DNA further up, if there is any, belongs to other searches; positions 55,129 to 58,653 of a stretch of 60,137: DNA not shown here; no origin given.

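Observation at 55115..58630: Nuclease-helicase gene bracketed exactly by ~125-bp inverted repeats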

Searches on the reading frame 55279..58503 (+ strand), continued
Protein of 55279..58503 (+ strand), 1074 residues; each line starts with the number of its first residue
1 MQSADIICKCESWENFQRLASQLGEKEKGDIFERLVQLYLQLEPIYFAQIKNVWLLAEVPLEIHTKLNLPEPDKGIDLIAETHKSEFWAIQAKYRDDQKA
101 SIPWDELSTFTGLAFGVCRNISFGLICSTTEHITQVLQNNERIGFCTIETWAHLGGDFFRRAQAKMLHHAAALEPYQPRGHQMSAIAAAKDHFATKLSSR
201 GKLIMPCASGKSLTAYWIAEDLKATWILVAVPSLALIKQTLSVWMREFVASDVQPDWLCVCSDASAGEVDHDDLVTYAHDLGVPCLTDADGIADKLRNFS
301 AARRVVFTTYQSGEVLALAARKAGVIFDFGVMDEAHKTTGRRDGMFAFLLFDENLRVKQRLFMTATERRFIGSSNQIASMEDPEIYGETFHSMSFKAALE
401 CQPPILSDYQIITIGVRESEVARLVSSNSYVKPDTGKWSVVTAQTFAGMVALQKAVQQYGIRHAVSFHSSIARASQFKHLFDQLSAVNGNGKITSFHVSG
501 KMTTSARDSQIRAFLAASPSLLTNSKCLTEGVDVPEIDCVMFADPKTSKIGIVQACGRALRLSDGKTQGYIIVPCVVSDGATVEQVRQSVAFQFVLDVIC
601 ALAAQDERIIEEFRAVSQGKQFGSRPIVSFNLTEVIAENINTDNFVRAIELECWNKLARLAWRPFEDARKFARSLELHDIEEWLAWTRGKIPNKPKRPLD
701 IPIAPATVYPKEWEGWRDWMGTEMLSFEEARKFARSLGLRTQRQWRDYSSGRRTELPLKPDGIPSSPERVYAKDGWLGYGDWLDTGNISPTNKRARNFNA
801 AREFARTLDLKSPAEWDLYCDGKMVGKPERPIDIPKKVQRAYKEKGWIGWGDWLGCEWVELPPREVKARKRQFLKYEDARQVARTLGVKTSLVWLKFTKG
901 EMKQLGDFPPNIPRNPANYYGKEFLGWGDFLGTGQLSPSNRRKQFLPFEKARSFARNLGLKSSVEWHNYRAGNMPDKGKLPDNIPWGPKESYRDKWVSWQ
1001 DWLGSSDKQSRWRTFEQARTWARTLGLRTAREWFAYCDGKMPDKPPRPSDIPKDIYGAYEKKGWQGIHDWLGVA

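Call 58: search_protein_families(library=pfam, proteins=[L214:2441-3943:+], max_evalue=0.001)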
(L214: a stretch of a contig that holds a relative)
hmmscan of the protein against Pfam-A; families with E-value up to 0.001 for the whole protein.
L214:2441-3943:+ (500 aa): 1 family
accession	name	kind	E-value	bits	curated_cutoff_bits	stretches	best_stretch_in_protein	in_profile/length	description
PF11074.14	DUF2779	-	1.1e-39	136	23.3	1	305-429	2-126/126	Domain of unknown function(DUF2779)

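Call 72: search_protein_families(library=pfam, proteins=[L214:4835-5686:-], max_evalue=0.01)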
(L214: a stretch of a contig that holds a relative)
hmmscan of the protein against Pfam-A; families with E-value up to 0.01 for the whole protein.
L214:4835-5686:- (283 aa): 1 family
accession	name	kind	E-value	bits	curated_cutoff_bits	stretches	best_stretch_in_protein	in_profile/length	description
PF08867.16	FRG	-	1.9e-19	70.8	25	1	24-112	2-89/94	FRG domain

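Call 74: find_encoding_contigs(protein=P0123, flank=8000, max_places=3)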
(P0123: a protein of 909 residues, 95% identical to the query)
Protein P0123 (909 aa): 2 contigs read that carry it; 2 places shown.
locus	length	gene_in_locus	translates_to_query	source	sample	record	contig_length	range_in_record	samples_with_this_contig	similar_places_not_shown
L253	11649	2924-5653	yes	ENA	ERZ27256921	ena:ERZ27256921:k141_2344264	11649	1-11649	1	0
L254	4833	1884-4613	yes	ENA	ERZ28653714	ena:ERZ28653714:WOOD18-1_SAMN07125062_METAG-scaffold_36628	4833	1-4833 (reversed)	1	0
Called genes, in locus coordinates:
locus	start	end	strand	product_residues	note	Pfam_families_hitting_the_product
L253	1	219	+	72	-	?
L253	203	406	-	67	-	-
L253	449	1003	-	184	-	-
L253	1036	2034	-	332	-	PF00248:Aldo_ket_red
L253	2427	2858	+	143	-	PF13156:Mrr_cat_2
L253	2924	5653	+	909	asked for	PF04851:ResIII, PF00271:Helicase_C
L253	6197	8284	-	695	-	PF00515:TPR_1, PF07719:TPR_2, PF13424:TPR_12, PF13414:TPR_11, PF13432:TPR_16, PF00515:TPR_1, PF13414:TPR_11, PF13424:TPR_12, +24 more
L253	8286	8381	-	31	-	-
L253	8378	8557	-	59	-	-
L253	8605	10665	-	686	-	PF13424:TPR_12, PF13432:TPR_16, PF13414:TPR_11, PF00515:TPR_1, PF07719:TPR_2, PF13414:TPR_11, PF13432:TPR_16, PF14559:TPR_19, +25 more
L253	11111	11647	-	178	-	?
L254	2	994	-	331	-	?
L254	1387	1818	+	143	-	PF13156:Mrr_cat_2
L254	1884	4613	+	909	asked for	PF04851:ResIII, PF00271:Helicase_C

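Call 75: find_encoding_contigs(protein=P0125, flank=6000, max_places=2)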
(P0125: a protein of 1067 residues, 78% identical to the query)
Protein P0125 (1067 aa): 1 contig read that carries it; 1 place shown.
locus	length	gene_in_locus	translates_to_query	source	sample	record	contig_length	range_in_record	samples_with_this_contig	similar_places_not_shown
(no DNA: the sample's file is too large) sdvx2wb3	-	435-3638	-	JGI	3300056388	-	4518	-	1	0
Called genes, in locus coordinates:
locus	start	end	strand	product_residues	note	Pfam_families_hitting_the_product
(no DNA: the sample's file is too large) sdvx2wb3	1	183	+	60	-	?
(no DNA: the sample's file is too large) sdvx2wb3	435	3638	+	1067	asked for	PF13156:Mrr_cat_2, PF04851:ResIII, PF00271:Helicase_C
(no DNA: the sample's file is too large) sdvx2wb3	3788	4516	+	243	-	?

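Call 81: search_protein_families(library=padloc, proteins=[L214:2441-3943:+], max_evalue=0.00001)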
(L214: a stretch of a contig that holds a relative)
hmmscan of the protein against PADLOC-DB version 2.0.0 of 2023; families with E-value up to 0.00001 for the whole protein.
L214:2441-3943:+ (500 aa): 0 families

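Call 89: find_encoding_contigs(protein=P0145, flank=3000, max_places=2)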
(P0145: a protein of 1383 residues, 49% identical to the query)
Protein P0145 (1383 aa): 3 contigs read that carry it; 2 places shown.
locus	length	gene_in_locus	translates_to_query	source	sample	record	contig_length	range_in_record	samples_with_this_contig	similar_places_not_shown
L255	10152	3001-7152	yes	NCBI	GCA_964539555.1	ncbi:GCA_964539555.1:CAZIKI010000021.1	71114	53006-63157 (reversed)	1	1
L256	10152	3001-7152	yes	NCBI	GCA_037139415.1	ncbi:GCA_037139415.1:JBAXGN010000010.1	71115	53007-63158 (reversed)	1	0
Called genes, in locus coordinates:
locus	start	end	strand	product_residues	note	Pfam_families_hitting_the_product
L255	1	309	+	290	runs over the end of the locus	PF02311:AraC_binding, PF07883:Cupin_2 (weak), PF12833:HTH_18, PF00165:HTH_AraC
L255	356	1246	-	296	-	PF07963:N_methyl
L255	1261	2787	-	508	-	PF13226:DUF4034 (faint)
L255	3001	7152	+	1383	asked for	PF13156:Mrr_cat_2, PF04851:ResIII, PF00271:Helicase_C, PF26016:ExoI_C (faint)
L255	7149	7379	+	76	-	-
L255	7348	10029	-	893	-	PF04616:Glyco_hydro_43 (faint), PF02012:BNR (faint), PF13088:BNR_2, PF15902:Sortilin-Vps10 (faint), PF13088:BNR_2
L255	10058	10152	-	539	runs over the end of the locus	PF14534:DUF4440, PF13088:BNR_2 (weak)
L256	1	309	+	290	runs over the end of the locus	PF02311:AraC_binding, PF07883:Cupin_2 (weak), PF12833:HTH_18, PF00165:HTH_AraC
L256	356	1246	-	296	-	PF07963:N_methyl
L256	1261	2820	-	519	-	PF13226:DUF4034 (faint)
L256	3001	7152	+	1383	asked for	PF13156:Mrr_cat_2, PF04851:ResIII, PF00271:Helicase_C, PF26016:ExoI_C (faint)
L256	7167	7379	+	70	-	-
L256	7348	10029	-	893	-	PF04616:Glyco_hydro_43 (faint), PF02012:BNR (faint), PF13088:BNR_2, PF15902:Sortilin-Vps10 (faint), PF13088:BNR_2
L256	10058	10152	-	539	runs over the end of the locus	PF14534:DUF4440, PF13088:BNR_2 (weak)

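Call 90: find_encoding_contigs(protein=P0180, flank=3000, max_places=1)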
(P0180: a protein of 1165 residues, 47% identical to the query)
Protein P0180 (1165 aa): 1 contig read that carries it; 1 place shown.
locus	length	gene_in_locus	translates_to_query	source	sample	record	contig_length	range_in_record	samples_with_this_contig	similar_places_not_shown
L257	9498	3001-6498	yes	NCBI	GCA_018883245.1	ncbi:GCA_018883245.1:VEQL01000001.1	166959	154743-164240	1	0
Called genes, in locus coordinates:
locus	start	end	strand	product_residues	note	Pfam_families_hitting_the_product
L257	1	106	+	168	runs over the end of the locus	PF20589:DUF6790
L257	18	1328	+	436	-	-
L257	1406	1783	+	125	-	-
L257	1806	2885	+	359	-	PF03747:ADP_ribosyl_GH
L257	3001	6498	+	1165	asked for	PF13156:Mrr_cat_2, PF00270:DEAD (faint), PF04851:ResIII, PF00271:Helicase_C, PF26016:ExoI_C (faint)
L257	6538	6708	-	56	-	PF01555:N6_N4_Mtase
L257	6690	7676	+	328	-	PF00089:Trypsin (weak), PF13365:Trypsin_2 (weak)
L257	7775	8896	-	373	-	PF01408:GFO_IDH_MocA, PF02894:GFO_IDH_MocA_C, PF22725:GFO_IDH_MocA_C3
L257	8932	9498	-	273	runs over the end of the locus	PF01261:AP_endonuc_2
